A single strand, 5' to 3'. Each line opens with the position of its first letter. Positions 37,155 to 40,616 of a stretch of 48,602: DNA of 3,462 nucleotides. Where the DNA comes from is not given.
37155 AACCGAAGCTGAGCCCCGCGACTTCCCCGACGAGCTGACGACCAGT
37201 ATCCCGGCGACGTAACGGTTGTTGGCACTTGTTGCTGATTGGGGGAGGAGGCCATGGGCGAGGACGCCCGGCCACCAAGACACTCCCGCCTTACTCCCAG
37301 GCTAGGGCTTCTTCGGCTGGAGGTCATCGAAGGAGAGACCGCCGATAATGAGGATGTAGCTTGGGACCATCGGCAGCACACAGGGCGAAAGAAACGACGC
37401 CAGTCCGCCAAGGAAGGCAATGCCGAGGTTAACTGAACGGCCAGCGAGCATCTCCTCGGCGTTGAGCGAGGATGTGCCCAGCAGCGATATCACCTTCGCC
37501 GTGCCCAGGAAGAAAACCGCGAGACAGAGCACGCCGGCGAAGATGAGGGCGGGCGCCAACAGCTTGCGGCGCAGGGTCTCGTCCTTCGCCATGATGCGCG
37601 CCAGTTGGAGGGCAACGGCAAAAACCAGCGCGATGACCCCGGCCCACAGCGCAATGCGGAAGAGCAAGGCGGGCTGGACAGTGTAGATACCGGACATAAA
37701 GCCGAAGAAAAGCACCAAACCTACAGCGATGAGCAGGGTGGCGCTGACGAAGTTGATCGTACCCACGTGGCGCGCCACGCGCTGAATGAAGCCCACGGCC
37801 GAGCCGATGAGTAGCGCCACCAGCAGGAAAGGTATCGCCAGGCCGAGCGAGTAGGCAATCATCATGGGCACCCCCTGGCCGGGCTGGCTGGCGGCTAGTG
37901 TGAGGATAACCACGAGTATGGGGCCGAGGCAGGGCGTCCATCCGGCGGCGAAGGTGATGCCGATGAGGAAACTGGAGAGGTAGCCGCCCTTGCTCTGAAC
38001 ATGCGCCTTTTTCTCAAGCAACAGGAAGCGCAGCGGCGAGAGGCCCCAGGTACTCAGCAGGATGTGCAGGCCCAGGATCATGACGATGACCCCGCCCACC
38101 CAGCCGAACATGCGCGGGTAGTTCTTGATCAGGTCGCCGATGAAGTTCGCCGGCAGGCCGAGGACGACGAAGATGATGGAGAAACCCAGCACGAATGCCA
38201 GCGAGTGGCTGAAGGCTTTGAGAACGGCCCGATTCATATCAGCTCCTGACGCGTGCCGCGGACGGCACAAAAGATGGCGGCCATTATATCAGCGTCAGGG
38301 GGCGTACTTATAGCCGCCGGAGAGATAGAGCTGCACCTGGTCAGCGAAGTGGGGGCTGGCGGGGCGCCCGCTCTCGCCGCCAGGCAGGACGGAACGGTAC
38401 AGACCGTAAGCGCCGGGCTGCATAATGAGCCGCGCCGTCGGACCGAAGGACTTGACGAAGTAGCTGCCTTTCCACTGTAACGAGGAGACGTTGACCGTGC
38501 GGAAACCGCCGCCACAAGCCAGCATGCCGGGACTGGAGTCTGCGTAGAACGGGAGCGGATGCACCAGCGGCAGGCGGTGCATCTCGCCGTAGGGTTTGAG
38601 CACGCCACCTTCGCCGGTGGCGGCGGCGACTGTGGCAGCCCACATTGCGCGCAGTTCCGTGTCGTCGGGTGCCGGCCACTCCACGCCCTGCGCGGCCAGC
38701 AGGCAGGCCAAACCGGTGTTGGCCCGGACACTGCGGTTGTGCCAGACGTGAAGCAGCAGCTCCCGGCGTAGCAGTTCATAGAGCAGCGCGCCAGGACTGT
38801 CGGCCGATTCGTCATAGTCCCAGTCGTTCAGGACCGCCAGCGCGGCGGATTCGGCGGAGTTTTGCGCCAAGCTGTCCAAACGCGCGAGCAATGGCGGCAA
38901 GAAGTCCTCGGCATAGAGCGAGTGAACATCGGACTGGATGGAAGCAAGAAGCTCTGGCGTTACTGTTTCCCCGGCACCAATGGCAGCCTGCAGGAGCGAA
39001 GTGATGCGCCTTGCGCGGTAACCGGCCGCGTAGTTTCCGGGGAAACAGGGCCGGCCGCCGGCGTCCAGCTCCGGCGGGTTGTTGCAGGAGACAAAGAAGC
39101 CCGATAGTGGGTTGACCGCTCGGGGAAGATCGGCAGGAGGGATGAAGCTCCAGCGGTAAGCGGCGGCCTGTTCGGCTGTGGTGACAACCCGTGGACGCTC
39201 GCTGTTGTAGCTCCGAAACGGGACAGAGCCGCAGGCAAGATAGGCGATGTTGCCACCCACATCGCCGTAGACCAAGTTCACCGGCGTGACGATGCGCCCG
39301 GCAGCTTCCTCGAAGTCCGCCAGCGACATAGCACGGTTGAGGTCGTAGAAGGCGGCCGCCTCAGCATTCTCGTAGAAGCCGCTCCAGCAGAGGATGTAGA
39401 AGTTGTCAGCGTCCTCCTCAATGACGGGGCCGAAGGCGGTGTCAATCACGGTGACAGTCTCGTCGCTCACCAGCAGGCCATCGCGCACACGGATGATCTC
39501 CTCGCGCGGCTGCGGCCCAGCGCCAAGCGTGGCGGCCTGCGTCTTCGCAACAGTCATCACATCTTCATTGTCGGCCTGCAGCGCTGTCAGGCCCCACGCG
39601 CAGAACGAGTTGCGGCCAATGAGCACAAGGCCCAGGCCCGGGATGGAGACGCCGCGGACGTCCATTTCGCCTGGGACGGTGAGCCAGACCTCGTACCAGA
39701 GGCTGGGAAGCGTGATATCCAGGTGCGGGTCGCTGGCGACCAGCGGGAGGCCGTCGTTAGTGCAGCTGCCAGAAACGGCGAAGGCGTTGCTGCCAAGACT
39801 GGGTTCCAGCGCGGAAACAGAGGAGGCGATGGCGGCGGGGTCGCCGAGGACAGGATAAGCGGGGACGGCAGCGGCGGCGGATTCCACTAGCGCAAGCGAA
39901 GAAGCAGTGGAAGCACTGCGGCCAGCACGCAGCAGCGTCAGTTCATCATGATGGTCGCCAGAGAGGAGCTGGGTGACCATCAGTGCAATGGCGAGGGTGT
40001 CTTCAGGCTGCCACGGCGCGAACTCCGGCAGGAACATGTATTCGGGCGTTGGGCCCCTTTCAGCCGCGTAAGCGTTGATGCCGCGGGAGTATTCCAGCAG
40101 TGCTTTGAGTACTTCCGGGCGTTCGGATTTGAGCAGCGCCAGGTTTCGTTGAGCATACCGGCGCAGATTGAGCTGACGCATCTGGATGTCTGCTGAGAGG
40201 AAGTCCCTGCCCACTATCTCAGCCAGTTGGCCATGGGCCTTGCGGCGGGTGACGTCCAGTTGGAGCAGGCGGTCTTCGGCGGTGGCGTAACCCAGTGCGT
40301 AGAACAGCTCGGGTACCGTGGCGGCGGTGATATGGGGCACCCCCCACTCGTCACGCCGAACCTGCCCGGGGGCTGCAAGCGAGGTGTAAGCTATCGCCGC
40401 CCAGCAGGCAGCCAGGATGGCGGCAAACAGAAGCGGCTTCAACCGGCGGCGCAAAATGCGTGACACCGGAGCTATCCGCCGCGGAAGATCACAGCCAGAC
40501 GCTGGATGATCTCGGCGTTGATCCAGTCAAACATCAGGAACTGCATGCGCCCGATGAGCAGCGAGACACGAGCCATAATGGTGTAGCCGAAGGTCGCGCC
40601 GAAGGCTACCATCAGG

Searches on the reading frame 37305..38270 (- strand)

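Call 69: search_protein_families(library=pfam, proteins=[window:37305-38270:-], max_evalue=0.0001)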
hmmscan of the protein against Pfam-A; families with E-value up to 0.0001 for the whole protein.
window:37305-38270:- (322 aa): 2 families
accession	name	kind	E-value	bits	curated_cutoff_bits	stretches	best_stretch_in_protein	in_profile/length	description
PF02683.22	DsbD_TM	-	1.4e-09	38.1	27.1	1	13-187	38-214/219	Cytochrome C biogenesis protein transmembrane domain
PF13386.12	DsbD_2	-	5.9e-07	30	24.9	1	1-185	16-198/199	Cytochrome C biogenesis protein transmembrane region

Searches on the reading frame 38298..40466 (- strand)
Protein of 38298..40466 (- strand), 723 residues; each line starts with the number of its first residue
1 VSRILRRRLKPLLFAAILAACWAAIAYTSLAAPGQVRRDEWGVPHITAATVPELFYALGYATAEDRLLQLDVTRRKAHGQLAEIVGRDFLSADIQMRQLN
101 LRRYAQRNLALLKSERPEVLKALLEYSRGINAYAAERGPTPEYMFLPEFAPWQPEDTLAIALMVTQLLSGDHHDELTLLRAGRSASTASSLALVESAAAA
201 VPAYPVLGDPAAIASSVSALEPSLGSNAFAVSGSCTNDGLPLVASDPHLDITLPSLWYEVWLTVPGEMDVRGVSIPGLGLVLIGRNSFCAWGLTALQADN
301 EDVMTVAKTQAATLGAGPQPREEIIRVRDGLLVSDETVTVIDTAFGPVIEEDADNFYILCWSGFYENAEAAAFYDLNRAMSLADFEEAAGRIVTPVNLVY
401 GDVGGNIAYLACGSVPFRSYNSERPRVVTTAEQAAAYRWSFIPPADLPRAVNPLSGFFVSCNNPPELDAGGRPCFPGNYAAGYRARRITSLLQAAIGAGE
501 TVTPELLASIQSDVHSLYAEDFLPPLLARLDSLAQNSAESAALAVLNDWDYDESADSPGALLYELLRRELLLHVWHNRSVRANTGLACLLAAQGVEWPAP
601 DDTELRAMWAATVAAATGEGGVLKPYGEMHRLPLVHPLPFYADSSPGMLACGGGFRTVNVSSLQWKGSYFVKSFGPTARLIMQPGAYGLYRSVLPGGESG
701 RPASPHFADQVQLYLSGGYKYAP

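Call 69: search_protein_families(library=pfam, proteins=[window:38298-40466:-], max_evalue=0.0001)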
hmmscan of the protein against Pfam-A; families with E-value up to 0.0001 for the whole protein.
window:38298-40466:- (723 aa): 1 family
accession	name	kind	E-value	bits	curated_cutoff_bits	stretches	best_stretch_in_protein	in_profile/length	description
PF01804.23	Penicil_amidase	-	8.4e-151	504.7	21.3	1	35-720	3-664/675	Penicillin amidase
